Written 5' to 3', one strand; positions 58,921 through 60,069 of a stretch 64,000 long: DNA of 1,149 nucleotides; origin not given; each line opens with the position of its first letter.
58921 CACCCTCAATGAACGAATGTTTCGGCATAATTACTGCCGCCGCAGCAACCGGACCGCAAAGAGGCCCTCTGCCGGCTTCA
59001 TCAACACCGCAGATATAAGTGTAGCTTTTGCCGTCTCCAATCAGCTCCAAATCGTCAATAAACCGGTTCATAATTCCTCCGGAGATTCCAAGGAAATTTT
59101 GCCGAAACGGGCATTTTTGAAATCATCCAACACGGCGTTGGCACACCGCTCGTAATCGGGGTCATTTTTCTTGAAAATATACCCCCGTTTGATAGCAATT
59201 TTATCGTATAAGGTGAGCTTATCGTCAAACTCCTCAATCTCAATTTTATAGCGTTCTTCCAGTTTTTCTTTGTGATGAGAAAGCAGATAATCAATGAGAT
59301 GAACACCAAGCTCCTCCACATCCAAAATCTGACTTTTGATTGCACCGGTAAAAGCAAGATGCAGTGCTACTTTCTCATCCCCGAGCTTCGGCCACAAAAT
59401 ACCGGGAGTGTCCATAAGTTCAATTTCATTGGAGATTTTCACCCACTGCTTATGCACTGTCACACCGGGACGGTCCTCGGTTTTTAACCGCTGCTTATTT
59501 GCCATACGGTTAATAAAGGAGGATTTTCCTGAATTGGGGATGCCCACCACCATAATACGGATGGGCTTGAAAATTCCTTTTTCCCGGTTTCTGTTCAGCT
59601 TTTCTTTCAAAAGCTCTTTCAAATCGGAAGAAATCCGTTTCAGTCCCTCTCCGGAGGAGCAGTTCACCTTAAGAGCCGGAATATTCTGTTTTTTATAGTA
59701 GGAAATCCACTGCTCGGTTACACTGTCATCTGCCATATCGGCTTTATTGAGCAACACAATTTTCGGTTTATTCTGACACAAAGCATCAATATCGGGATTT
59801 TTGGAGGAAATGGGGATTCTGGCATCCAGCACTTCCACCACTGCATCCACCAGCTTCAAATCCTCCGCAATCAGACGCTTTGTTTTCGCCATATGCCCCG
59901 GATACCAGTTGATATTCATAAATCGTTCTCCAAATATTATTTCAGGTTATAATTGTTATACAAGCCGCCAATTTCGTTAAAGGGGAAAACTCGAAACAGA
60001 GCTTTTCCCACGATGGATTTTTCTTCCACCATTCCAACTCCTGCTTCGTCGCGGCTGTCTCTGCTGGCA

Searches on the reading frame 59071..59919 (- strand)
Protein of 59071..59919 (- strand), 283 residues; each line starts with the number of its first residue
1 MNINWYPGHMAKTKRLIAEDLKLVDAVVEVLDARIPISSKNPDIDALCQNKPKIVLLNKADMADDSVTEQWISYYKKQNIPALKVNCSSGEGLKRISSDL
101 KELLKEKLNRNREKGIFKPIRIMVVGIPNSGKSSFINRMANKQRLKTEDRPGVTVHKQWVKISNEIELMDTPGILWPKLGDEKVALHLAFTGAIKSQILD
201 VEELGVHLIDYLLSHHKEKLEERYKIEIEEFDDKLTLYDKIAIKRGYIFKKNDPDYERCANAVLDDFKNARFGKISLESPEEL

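Call 41: find_encoding_contigs(protein=window:59071-59919:-, flank=10000, max_places=1)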
Protein window:59071-59919:- (283 aa): 12 contigs read that carry it; 1 place shown.
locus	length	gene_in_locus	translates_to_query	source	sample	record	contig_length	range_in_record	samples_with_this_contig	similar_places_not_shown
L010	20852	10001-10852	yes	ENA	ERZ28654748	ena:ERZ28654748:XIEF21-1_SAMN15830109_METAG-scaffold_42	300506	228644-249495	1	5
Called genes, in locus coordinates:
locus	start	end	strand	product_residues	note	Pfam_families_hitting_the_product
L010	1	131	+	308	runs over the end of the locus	PF01745:IPT, PF01715:IPPT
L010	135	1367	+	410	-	PF26011:Beta-barrel_RND_rel, PF25989:YknX_C (weak)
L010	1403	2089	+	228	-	PF01168:Ala_racemase_N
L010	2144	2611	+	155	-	-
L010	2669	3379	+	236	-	PF17774:YlmH_RBD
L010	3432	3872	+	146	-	PF05103:DivIVA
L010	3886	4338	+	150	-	PF01252:Peptidase_A8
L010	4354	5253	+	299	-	PF01479:S4, PF00849:PseudoU_synth_2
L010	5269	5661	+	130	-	PF03061:4HBT (weak)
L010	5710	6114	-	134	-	PF01741:MscL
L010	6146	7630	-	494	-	PF03023:MurJ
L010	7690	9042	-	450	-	PF00285:Citrate_synt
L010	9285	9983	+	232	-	PF10502:Peptidase_S26, PF00717:Peptidase_S24 (weak)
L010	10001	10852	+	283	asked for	PF03193:RsgA_GTPase (weak), PF01926:MMR_HSR1, PF02421:FeoB_N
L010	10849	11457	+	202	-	PF01351:RNase_HII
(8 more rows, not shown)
